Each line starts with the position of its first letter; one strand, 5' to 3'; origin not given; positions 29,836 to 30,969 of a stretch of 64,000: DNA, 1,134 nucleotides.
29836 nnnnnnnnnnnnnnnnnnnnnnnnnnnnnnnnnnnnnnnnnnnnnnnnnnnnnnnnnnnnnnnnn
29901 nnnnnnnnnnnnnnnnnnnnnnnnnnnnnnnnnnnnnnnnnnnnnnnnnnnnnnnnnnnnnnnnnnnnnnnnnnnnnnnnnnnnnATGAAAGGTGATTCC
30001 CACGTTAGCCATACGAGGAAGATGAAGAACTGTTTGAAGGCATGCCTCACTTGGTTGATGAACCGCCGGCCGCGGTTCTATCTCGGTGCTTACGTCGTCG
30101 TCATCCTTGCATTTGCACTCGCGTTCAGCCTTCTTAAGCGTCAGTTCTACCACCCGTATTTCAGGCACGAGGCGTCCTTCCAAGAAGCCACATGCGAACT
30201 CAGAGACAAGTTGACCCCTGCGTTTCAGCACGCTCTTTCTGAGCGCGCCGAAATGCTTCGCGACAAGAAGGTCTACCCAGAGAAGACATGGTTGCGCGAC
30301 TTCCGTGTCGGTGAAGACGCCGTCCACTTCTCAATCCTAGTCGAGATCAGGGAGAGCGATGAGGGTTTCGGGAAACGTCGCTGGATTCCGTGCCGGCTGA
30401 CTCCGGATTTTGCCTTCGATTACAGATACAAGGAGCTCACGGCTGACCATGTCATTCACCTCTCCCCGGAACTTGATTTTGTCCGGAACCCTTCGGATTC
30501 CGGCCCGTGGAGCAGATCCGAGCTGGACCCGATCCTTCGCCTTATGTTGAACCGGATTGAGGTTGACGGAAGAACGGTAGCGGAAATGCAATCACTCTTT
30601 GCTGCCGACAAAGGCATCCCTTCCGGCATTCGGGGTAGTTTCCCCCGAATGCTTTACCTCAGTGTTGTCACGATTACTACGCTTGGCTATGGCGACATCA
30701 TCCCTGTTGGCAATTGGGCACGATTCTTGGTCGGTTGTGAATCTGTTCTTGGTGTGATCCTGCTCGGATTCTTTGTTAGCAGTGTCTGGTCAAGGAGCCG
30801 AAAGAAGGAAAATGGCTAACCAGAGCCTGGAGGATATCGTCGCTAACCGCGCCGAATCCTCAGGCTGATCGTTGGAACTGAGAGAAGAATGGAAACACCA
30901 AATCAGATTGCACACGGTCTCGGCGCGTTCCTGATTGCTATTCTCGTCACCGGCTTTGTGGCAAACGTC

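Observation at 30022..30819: Cassette-encoded K+-channel-like protein with unusual topology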

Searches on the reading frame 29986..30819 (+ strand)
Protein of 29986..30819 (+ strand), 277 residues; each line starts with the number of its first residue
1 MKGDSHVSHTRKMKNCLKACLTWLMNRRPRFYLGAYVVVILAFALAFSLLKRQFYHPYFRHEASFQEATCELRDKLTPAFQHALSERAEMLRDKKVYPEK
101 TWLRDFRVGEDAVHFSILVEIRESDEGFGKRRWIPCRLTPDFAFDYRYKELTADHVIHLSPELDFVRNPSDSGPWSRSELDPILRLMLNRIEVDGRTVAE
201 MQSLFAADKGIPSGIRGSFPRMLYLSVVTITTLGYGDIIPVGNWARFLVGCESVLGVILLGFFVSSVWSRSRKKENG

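Call 3: search_protein_families(library=pfam, proteins=[window:29986-30819:+], max_evalue=0.1)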
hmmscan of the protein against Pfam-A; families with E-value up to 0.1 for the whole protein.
window:29986-30819:+ (277 aa): 2 families
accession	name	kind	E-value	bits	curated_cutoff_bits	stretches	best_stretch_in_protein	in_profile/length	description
PF07885.22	Ion_trans_2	-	2.3e-12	47.1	22.5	1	217-267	23-73/79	Ion channel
PF00520.37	Ion_trans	-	0.0015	18.2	25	1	35-264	131-226/241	Ion transport protein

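Call 4: search_protein_families(library=padloc, proteins=[window:29986-30819:+], max_evalue=1)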
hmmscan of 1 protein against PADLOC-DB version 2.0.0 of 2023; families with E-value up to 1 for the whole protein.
window:29986-30819:+ (277 aa): 0 families

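Call 5: search_protein_families(library=ncbifam, proteins=[window:29986-30819:+], max_evalue=0.1)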
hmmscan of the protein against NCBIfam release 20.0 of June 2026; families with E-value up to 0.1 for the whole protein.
window:29986-30819:+ (277 aa): 2 families
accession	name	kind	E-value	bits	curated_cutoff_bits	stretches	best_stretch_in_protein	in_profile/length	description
NF007828.0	PRK10537.1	equivalog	7e-07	28.5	425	1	221-264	181-224/403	voltage-gated potassium channel protein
NF040645.1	K_channel_Meth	equivalog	0.00026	20.9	300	1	219-256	157-193/203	hyperpolarization-activated voltage-gated potassium channel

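Call 6: find_homologous_proteins(query=window:30022-30819:+, max_evalue=0.001)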
Query window:30022-30819:+ (265 aa): 50 proteins with E <= 0.001 among 1043 candidates.
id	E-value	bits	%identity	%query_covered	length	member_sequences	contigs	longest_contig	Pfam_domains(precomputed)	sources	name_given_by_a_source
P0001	7.5e-179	611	100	100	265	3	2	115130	PF07885.23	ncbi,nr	ncbi:MAG: potassium channel family protein [Kiritimatiellia bacterium]|nr:potassium channel family p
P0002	3.9e-68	248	49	95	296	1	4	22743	PF07885.23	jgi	-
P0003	2.2e-29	121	36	90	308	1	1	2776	PF07885.23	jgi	jgi:hypothetical protein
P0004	1.7e-26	111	31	95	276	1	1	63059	PF07885.23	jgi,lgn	jgi:hypothetical protein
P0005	1.7e-25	108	33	95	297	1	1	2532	PF07885.23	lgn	-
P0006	3.7e-21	94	31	98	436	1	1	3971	PF02517.22,PF07885.23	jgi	jgi:hypothetical protein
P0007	1.8e-19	88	29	97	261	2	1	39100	PF07885.23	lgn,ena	-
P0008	2.0e-19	88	30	91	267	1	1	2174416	PF07885.23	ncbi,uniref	ncbi:potassium channel family protein [Psychrobacter sp. HD31]|uniref:potassium channel family prote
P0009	2.3e-19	88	28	90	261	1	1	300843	PF07885.23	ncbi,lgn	-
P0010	2.4e-19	88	30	90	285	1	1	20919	PF00520.38,PF07885.23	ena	-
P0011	7.3e-19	86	29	91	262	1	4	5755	PF07885.23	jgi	jgi:hypothetical protein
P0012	2.3e-18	85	28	91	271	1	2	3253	PF07885.23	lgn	-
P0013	2.4e-18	85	28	92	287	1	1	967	PF07885.23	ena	-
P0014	1.9e-17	82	30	96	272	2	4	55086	PF07885.23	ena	-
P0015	2.2e-17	81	54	27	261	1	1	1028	PF07885.23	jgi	jgi:hypothetical protein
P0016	2.2e-17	81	29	88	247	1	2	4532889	PF07885.23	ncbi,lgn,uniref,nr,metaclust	ncbi:potassium channel family protein [Pseudoalteromonas rubra]|uniref:Potassium channel domain-cont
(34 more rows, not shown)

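Call 7: search_solved_structures(query=window:30022-30819:+, max_evalue=1, show_alignments=2)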
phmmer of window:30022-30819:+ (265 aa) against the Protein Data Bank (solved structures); distinct sequences matched with E-value up to 1: 180 (the best 60 are shown).
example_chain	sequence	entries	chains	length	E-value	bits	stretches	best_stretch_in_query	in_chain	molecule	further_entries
3or7_C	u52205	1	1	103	2.8e-08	36.7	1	194-262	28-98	Voltage-gated potassium channel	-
7mhr_C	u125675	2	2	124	3.2e-08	36.5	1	194-262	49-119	pH-gated potassium channel KcsA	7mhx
3stz_C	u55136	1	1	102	6.4e-08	35.5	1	194-262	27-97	Voltage-gated potassium channel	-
3stl_C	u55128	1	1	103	6.6e-08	35.5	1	194-262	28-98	Voltage-gated potassium channel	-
7rp0_C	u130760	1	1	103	6.7e-08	35.5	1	194-262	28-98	pH-gated potassium channel KcsA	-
1zwi_C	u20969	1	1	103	6.8e-08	35.4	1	194-262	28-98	Voltage-gated potassium channel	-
3ogc_C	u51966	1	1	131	6.9e-08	35.4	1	194-262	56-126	Voltage-gated potassium channel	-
7m2h_C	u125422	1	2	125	7.5e-08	35.3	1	194-262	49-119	pH-gated potassium channel KcsA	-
7mjt_C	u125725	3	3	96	8.3e-08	35.2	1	194-254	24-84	pH-gated potassium channel KcsA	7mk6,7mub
7sqw_C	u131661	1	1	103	8.5e-08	35.1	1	194-262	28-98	KcsA potassium channel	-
6w0a_C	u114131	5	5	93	8.8e-08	35.1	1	194-255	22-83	pH-gated potassium channel KcsA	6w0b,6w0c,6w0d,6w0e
2atk_C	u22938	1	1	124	1.1e-07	34.8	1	194-262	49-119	Voltage-gated potassium channel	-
4lbe_C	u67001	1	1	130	1.2e-07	34.7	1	194-263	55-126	pH-gated potassium channel KcsA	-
3or6_C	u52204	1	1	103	1.2e-07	34.6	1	194-262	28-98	Voltage-gated potassium channel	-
2dwd_C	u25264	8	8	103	1.2e-07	34.6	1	194-262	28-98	Voltage-gated potassium channel | pH-gated potassium channel KcsA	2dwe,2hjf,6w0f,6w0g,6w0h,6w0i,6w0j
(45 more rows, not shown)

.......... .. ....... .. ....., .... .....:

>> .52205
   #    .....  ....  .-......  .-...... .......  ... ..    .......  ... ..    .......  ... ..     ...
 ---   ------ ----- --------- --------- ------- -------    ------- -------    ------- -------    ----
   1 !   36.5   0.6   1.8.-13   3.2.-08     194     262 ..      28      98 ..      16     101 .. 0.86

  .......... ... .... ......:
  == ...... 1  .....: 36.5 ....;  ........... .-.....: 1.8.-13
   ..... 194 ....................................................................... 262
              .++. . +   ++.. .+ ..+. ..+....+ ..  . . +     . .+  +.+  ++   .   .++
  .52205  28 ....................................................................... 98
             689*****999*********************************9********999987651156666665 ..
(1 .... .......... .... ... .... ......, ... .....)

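Call 24: find_homologous_proteins(query=A4, max_evalue=1e-10)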
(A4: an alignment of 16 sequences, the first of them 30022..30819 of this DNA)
Query A4 (16 sequences) (265 aa, profile of the alignment): 643 proteins with E <= 1e-10 among 8000 candidates; the best 120 are listed.
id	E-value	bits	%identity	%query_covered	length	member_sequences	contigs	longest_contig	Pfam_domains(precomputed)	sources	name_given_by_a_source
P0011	3.3e-94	334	29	91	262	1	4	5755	PF07885.23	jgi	jgi:hypothetical protein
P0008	2.9e-92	328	30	91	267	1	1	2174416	PF07885.23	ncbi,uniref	ncbi:potassium channel family protein [Psychrobacter sp. HD31]|uniref:potassium channel family prote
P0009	6.0e-92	327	28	90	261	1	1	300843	PF07885.23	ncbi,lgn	-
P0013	4.5e-88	314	28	92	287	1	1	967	PF07885.23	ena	-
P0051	5.3e-87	310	31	91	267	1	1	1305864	PF07885.23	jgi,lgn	jgi:hypothetical protein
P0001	1.3e-85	306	100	100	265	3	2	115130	PF07885.23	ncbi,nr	ncbi:MAG: potassium channel family protein [Kiritimatiellia bacterium]|nr:potassium channel family p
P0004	2.7e-83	298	31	95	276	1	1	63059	PF07885.23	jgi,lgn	jgi:hypothetical protein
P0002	2.5e-82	295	49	95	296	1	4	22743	PF07885.23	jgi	-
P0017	5.2e-82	294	30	88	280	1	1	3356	PF07885.23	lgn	-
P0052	4.2e-81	291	27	95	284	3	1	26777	PF07885.23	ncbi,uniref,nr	ncbi:potassium channel family protein [Vibrio diabolicus]|uniref:potassium channel family protein n=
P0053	3.4e-80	288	30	91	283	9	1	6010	PF07885.23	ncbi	-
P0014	4.3e-80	288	30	96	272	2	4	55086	PF07885.23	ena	-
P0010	3.8e-78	281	30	90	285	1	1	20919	PF00520.38,PF07885.23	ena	-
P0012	8.1e-78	280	28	91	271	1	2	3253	PF07885.23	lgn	-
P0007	1.4e-76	276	29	97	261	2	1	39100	PF07885.23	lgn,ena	-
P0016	1.9e-70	256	29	88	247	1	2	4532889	PF07885.23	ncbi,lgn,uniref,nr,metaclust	ncbi:potassium channel family protein [Pseudoalteromonas rubra]|uniref:Potassium channel domain-cont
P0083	2.5e-60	223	29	98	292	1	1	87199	PF07885.23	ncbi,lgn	-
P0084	4.0e-60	222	31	88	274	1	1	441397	PF07885.23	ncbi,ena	-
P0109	2.4e-54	203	27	94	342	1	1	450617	PF07885.23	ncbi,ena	-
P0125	1.4e-51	194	49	28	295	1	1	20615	PF07885.23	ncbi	-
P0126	2.4e-51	194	50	29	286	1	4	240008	PF07885.23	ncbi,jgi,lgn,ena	-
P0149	1.1e-47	182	29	89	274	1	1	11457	PF07885.23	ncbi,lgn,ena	-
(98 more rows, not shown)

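Call 27: find_encoding_contigs(protein=P0052, flank=6000, max_places=3)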
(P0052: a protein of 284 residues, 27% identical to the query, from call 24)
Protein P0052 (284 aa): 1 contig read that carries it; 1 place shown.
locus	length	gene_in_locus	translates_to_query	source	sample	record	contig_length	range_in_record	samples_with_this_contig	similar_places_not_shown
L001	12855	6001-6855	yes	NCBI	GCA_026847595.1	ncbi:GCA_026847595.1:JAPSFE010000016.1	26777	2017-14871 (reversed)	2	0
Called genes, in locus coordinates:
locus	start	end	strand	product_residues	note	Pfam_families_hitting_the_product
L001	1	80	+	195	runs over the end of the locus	PF07007:LprI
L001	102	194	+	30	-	-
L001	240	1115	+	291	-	-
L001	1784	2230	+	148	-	-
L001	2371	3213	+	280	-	-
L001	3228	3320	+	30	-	-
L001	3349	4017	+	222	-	-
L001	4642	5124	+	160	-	PF00583:Acetyltransf_1, PF13673:Acetyltransf_10, PF13508:Acetyltransf_7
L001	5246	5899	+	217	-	-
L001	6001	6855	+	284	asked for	PF07885:Ion_trans_2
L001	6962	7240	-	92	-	PF05016:ParE_toxin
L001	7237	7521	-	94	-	-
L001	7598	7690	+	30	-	-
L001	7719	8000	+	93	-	-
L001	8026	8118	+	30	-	-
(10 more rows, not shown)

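Call 29: find_encoding_contigs(protein=P0016, flank=6000, max_places=2)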
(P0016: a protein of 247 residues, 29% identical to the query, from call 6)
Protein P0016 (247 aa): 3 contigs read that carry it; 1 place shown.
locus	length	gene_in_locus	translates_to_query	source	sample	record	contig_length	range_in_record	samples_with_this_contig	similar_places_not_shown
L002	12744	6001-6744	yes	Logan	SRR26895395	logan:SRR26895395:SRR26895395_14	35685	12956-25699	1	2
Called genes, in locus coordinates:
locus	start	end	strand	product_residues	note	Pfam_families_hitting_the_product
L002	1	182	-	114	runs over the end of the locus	-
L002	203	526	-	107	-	-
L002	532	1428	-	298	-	-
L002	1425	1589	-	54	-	-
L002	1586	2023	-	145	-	-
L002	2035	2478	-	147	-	PF05069:Phage_tail_S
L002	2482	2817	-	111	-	-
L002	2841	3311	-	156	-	PF07030:Phage_Mu_Gp36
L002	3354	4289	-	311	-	-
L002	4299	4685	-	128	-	-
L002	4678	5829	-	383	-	-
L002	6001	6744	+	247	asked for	PF07885:Ion_trans_2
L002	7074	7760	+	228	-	-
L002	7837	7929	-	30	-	-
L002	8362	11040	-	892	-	PF21544:PorZ_N_b_propeller (faint), PF02518:HATPase_c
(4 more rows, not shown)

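Call 30: find_encoding_contigs(protein=P0008, flank=6000, max_places=2)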
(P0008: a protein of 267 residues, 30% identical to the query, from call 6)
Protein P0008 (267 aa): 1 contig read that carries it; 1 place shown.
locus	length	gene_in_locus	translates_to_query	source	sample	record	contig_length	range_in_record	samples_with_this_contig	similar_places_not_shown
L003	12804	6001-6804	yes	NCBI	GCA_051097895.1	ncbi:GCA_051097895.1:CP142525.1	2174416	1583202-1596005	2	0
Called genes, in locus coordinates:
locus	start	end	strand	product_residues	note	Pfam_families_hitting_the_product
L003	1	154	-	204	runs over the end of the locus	PF13532:2OG-FeII_Oxy_2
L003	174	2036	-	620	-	PF00664:ABC_membrane, PF02463:SMC_N, PF00005:ABC_tran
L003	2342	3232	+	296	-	PF00274:Glycolytic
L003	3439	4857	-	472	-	PF14821:Thr_synth_N, PF00291:PALP, PF24857:THR4_C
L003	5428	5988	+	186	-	-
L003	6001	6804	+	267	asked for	PF07885:Ion_trans_2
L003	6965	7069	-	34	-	-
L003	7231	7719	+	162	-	PF01243:PNPOx_N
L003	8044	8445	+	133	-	-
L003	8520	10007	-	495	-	PF01029:NusB, PF22458:RsmF-B_ferredox, PF01189:Methyltr_RsmB-F, PF13847:Methyltransf_31 (weak)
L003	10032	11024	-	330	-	PF00551:Formyl_trans_N, PF02911:Formyl_trans_C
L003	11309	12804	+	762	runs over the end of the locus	PF08206:OB_RNB, PF17876:CSD2, PF00773:RNB, PF00575:S1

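Call 32: find_related_loci(query=A4, collection=genome_contigs, flank=6000)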
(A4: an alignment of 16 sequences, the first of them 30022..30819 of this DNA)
Query A4 (265 aa) in genome_contigs; peptide patterns used: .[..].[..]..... (x = any residue, [..] = any of these).
152 stretches matched a pattern; 121 encode a relative of the query (tblastn E <= 1e-3); the best 80 are kept; 80 distinct loci.
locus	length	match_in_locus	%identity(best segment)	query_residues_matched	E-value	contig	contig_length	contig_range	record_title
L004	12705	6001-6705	30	23-262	2e-25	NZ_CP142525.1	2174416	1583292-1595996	Psychrobacter sp. HD31 chromosome, complete genome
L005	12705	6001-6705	28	23-262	7e-24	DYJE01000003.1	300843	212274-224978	MAG TPA_asm: Desulforapulum autotrophicum isolate FI88_52_17 Afr_mines_FI88_24_length_300843_cov_7_480511, whole genome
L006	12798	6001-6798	30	17-264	1e-23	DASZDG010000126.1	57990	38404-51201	MAG TPA_asm: Actinomycetota bacterium isolate SMAG_U6462 k141_108373, whole genome shotgun sequence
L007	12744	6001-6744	28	24-259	3e-21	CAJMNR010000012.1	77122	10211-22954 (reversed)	TPA_asm: uncultured bacterium isolate ERR1430482-bin.2 genome assembly, contig: NODE_185_length_77122_cov_8.926921, whol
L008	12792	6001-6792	27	13-255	6e-21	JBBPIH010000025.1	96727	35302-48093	MAG: Acidobacteriota bacterium isolate BPF2-12-14_bin_2 NODE_25_length_96727_cov_29.641396, whole genome shotgun sequenc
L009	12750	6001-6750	27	8-255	2e-20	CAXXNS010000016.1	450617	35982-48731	MAG: Desulfovibrionaceae bacterium isolate 618da8eb-5dbc-4472-aaca-e875e6edea77 genome assembly, contig: contig_16, whol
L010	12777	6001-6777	24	18-258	3e-19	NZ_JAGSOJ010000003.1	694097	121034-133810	Oceanirhabdus seepicola strain ZWT Scaffold3, whole genome shotgun sequence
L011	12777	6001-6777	25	18-258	1e-18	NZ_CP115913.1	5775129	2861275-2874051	Oceanirhabdus sp. W0125-5 chromosome, complete genome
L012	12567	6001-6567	30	18-260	2e-18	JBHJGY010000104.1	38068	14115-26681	MAG: Pikeienuella sp. isolate sb_S10C5069 S10Ck141_353241, whole genome shotgun sequence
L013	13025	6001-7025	27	16-259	4e-18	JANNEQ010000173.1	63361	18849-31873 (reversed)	MAG: Flavobacteriales bacterium isolate OTE_75_metabat_377 OTE_75_k141_3420091, whole genome shotgun sequence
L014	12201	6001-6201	52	197-262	9e-18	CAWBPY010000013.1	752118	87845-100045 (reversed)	MAG: uncultured Acidobacteriota bacterium isolate MFD09206.bin.1.119 genome assembly, contig: contig_6453, whole genome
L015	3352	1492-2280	28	20-255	2e-17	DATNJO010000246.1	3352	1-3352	MAG TPA_asm: Pyrinomonadaceae bacterium isolate SMAG_U11401 k141_241126, whole genome shotgun sequence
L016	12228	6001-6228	47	189-263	1e-16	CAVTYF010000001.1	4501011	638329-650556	MAG: uncultured Acidobacteriota bacterium isolate MFD04651.bin.2.34 genome assembly, contig: contig_1, whole genome shot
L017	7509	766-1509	31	24-262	3e-28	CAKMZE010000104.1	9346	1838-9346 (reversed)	uncultured Alphaproteobacteria bacterium isolate EG16N_Bin5 genome assembly, contig: NODE_416_length_9346_cov_3.374879,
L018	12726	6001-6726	28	15-261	1e-15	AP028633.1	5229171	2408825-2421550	Acidothermaceae bacterium B102 DNA, complete genome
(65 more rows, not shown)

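Call 33: predict_structure(alignment_id=A5)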
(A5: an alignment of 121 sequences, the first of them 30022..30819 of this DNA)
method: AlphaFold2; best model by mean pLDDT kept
length: 265 residues; sequences in the alignment: 121
mean_pLDDT: 91.2   pTM: 0.84
mean pLDDT of the five models: 91.2, 90.6, 90.1, 90.1, 89.7
residues with pLDDT >= 90: 215; 70-90: 30; 50-70: 17; < 50: 3
segments of 3 or more residues with pLDDT < 50: none
pLDDT, mean of each block of 10 residues (from residue 1): 93 96 98 97 97 97 97 94 95 94 95 84 88 75 93 64 61 93 95 96 95 94 90 97 96 95 95
secondary structure, 60 per line:
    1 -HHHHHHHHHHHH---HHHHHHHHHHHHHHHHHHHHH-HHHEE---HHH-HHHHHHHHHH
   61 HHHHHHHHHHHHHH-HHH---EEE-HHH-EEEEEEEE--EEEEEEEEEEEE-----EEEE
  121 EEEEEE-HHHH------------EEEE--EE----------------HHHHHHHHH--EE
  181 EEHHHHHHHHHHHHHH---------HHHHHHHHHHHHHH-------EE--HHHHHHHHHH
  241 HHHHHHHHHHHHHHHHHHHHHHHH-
elements in order: H2-13 H17-37 H51-74 E82-84 E90-97 E100-111 E117-126 H128-131 E144-147 H168-176 E179-182 H183-196 H206-219 H231-264

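Call 56: find_encoding_contigs(protein=P0002, flank=6000, max_places=3)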
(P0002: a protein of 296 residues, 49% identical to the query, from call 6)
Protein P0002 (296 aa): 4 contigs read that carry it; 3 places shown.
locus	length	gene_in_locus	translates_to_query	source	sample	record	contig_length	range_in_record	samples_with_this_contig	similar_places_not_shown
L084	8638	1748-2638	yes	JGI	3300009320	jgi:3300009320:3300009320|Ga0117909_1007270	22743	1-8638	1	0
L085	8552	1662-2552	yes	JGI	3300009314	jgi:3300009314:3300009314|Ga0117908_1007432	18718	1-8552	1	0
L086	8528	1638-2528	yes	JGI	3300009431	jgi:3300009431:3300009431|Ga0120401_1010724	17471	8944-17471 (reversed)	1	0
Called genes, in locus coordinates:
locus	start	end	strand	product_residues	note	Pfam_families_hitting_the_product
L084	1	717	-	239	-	?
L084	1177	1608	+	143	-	PF03692:CxxCxxCC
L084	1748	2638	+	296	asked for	PF07885:Ion_trans_2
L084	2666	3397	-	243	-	PF00515:TPR_1 (weak), PF13414:TPR_11, PF00515:TPR_1, PF07719:TPR_2 (weak), PF13432:TPR_16, PF13414:TPR_11 (weak), PF00515:TPR_1, PF13432:TPR_16, +19 more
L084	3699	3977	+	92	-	-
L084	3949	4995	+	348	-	PF09505:Dimeth_Pyl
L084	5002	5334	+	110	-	PF09505:Dimeth_Pyl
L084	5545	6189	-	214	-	PF02607:B12-binding_2, PF02310:B12-binding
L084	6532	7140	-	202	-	PF00903:Glyoxalase, PF13669:Glyoxalase_4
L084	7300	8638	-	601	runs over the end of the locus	PF04055:Radical_SAM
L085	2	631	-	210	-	?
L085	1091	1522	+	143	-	PF03692:CxxCxxCC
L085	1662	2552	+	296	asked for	PF07885:Ion_trans_2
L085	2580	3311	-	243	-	PF00515:TPR_1 (weak), PF13414:TPR_11, PF00515:TPR_1, PF07719:TPR_2 (weak), PF13432:TPR_16, PF13414:TPR_11 (weak), PF00515:TPR_1, PF13432:TPR_16, +19 more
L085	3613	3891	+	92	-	-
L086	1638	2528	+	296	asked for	PF07885:Ion_trans_2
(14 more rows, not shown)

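Call 57: find_encoding_contigs(protein=P0004, flank=6000, max_places=2)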
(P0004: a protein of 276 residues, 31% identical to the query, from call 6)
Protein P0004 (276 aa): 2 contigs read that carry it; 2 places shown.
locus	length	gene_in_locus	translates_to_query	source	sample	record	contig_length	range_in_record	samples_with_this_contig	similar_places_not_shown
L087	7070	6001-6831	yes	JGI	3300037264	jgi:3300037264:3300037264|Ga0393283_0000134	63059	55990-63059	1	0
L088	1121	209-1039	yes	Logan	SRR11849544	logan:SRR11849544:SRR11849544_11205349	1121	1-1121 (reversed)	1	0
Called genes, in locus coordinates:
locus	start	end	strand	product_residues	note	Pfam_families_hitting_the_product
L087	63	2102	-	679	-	PF06508:QueC (weak)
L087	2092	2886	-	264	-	-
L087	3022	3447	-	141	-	-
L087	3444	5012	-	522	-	PF00239:Resolvase, PF07508:Recombinase, PF13408:Zn_ribbon_recom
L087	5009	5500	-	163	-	PF11149:DUF2924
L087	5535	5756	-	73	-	-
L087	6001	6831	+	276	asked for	PF07885:Ion_trans_2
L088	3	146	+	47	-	?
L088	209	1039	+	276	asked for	PF07885:Ion_trans_2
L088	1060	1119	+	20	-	?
